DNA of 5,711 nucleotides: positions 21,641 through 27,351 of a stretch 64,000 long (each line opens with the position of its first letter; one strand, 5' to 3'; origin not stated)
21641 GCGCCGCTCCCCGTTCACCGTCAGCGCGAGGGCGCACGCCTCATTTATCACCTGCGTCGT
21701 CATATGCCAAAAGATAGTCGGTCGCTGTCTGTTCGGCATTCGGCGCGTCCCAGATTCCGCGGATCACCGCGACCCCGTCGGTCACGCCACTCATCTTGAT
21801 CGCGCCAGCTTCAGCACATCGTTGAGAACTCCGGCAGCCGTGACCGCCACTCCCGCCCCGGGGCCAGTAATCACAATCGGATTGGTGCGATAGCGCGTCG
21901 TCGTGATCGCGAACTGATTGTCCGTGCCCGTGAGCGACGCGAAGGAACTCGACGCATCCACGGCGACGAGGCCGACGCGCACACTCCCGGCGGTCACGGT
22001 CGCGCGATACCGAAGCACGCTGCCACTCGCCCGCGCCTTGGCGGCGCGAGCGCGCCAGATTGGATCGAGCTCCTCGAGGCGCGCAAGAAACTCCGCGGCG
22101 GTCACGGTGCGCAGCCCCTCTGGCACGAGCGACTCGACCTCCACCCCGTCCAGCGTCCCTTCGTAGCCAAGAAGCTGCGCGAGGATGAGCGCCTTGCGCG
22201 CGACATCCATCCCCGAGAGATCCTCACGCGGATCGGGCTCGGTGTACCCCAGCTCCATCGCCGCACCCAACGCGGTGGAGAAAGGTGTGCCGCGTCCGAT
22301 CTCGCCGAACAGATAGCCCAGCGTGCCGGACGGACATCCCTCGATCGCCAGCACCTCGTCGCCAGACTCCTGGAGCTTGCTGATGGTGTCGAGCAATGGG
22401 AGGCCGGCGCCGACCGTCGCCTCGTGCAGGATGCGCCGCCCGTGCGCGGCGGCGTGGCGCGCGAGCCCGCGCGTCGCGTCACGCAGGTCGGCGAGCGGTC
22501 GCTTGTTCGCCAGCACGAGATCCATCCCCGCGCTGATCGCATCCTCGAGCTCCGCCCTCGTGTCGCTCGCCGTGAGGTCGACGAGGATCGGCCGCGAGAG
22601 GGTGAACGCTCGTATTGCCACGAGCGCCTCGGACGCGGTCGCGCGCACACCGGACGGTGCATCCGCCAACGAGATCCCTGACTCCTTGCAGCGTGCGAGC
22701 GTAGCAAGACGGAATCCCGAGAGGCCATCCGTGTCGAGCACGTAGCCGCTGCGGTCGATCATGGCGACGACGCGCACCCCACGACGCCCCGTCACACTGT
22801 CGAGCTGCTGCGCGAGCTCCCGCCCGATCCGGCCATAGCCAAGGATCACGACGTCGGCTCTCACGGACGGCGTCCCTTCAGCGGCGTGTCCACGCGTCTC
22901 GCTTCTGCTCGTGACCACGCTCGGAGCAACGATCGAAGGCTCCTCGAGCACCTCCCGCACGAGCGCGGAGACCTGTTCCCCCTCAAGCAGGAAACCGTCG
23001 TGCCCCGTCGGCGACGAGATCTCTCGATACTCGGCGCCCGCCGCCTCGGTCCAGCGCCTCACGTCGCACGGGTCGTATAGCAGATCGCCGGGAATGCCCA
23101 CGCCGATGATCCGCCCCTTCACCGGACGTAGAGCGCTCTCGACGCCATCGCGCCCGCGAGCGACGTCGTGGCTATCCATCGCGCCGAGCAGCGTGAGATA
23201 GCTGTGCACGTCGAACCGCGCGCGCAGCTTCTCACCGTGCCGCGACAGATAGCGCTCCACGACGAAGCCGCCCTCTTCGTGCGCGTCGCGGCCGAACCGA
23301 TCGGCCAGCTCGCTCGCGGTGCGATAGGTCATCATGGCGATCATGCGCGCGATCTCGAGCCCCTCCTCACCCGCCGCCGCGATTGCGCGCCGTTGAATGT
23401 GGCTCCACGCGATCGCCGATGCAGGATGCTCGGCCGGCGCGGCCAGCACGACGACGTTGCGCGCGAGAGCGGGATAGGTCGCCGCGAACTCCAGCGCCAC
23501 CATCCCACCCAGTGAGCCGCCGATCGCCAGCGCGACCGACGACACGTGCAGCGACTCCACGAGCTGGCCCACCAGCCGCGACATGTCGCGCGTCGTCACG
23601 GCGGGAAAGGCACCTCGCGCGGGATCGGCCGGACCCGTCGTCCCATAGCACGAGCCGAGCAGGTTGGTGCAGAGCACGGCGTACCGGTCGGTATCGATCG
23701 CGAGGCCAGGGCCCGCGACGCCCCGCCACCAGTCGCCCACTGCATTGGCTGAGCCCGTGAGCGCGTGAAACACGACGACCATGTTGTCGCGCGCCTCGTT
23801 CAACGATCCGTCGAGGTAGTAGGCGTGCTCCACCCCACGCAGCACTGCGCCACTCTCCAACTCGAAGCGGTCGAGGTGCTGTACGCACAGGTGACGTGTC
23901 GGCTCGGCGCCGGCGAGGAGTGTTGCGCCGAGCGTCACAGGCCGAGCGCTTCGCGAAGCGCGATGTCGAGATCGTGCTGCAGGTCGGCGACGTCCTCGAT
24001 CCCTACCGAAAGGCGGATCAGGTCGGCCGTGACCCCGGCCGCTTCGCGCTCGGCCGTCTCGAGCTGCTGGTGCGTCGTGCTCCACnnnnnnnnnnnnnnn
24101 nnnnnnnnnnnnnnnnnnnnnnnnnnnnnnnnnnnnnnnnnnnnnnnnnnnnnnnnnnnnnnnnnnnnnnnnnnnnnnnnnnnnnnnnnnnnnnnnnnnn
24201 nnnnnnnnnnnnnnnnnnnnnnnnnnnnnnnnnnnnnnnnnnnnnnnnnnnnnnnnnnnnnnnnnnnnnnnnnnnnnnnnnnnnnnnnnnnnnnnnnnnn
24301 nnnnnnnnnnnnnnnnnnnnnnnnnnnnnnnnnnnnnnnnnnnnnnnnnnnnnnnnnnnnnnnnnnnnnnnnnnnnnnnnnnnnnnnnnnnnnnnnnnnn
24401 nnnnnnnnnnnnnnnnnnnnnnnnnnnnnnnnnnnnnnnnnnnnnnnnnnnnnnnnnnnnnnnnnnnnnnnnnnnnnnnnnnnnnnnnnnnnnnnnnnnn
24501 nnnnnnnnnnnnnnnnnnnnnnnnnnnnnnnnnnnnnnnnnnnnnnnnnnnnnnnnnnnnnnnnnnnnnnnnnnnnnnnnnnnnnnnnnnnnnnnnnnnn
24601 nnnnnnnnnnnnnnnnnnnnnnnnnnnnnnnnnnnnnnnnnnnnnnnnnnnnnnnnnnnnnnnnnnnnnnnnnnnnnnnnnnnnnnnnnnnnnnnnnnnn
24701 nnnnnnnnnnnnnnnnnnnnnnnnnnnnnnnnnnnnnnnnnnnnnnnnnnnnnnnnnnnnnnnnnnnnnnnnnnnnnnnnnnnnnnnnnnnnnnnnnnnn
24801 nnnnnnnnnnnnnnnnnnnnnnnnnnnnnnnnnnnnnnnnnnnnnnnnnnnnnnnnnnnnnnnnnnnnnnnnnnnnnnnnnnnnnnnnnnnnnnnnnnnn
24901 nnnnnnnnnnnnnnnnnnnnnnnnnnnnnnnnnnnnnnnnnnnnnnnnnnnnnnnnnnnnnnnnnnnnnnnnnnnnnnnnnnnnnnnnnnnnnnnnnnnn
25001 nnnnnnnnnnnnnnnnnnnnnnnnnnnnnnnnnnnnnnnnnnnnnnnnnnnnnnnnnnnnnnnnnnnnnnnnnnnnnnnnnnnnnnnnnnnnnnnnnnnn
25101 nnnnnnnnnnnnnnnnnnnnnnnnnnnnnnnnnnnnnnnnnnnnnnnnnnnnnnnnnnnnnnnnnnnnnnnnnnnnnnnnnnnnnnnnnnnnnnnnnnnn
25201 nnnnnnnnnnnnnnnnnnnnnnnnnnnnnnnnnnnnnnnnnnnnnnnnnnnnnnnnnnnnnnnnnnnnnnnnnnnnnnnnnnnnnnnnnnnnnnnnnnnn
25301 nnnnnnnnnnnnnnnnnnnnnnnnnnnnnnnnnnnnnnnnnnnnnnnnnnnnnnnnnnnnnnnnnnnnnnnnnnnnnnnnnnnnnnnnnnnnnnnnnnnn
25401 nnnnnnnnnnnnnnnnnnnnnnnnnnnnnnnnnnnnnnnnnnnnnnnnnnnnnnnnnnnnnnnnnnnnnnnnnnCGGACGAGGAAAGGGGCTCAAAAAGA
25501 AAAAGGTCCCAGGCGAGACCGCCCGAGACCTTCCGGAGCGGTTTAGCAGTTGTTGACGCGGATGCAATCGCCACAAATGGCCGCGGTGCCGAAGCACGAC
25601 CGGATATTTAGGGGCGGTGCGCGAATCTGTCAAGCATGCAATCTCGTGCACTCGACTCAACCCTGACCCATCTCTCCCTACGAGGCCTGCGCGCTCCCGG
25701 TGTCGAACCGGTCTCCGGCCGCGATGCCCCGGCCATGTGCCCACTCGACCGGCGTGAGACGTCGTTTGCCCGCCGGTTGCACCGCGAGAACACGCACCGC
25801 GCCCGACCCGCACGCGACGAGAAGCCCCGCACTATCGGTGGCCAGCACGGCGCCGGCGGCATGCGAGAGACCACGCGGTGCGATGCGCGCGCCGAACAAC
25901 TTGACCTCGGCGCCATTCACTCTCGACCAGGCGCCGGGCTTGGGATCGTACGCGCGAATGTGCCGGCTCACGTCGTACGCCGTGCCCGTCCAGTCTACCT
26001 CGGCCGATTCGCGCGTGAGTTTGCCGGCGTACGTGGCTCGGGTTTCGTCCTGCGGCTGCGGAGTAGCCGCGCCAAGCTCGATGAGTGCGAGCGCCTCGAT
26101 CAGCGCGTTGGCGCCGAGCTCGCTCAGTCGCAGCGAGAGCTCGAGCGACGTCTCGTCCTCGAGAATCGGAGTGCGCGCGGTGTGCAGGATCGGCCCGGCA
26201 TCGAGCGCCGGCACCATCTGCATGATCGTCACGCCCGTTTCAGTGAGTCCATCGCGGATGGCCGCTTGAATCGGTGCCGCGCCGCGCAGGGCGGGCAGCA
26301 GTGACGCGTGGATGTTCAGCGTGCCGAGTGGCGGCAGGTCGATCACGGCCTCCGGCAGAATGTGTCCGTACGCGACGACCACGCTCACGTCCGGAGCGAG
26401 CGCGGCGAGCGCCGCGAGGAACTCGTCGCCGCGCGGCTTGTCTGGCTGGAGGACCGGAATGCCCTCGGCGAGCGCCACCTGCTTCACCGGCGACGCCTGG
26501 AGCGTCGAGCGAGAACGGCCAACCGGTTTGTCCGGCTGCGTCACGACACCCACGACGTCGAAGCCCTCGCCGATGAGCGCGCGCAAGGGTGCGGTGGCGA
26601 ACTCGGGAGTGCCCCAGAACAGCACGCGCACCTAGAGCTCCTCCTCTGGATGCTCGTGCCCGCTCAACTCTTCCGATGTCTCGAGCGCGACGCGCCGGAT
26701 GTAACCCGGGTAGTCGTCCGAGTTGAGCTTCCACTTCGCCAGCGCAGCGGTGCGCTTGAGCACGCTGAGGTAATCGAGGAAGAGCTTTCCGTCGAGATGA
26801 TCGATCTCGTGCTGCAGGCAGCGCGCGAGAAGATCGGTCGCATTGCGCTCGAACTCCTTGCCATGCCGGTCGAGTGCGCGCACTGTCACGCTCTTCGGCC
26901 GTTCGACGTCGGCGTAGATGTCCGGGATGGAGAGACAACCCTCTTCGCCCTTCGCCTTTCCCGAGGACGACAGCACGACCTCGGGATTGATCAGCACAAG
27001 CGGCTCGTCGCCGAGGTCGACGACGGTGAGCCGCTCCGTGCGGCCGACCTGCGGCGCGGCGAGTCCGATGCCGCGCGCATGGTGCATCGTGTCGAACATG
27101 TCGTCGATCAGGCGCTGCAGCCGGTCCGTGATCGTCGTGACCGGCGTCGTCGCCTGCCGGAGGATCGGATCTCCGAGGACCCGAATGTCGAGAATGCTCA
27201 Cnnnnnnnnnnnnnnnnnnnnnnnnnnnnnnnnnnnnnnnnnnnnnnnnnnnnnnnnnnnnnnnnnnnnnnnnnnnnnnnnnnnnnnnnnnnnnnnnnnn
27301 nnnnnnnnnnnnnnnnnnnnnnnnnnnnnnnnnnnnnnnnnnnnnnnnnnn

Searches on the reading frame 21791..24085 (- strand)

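Call 67: search_protein_families(library=pfam, proteins=[window:21791-24085:-], max_evalue=0.00001)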
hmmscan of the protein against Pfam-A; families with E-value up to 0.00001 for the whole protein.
window:21791-24085:- (764 aa): 3 families
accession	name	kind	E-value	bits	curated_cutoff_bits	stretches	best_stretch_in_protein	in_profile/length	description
PF00742.24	Homoserine_dh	-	2e-43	148.6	22.9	1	563-758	1-173/173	Homoserine dehydrogenase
PF00561.26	Abhydrolase_1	-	4.1e-15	56.5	25.8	1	103-234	3-116/245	alpha/beta hydrolase fold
PF03447.22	NAD_binding_3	-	6.5e-09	37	24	1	416-555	1-116/116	Homoserine dehydrogenase, NAD binding domain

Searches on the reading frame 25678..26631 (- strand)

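Call 67: search_protein_families(library=pfam, proteins=[window:25678-26631:-], max_evalue=0.00001)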
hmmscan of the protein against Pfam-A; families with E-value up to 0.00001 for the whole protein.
window:25678-26631:- (317 aa): 2 families
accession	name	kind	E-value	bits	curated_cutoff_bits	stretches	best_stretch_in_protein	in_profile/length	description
PF00551.24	Formyl_trans_N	-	2.5e-41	141.9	26.1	1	1-181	1-181/181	Formyl transferase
PF02911.23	Formyl_trans_C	-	7.5e-23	81.1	21.1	1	204-301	1-99/100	Formyl transferase, C-terminal domain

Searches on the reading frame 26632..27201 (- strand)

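Call 67: search_protein_families(library=pfam, proteins=[window:26632-27201:-], max_evalue=0.00001)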
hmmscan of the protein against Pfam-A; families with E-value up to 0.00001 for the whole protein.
window:26632-27201:- (189 aa): 1 family
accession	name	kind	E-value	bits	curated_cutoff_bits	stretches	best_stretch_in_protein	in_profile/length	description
PF01327.26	Pep_deformylase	-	3.2e-54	183.2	22.8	1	4-150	2-155/156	Polypeptide deformylase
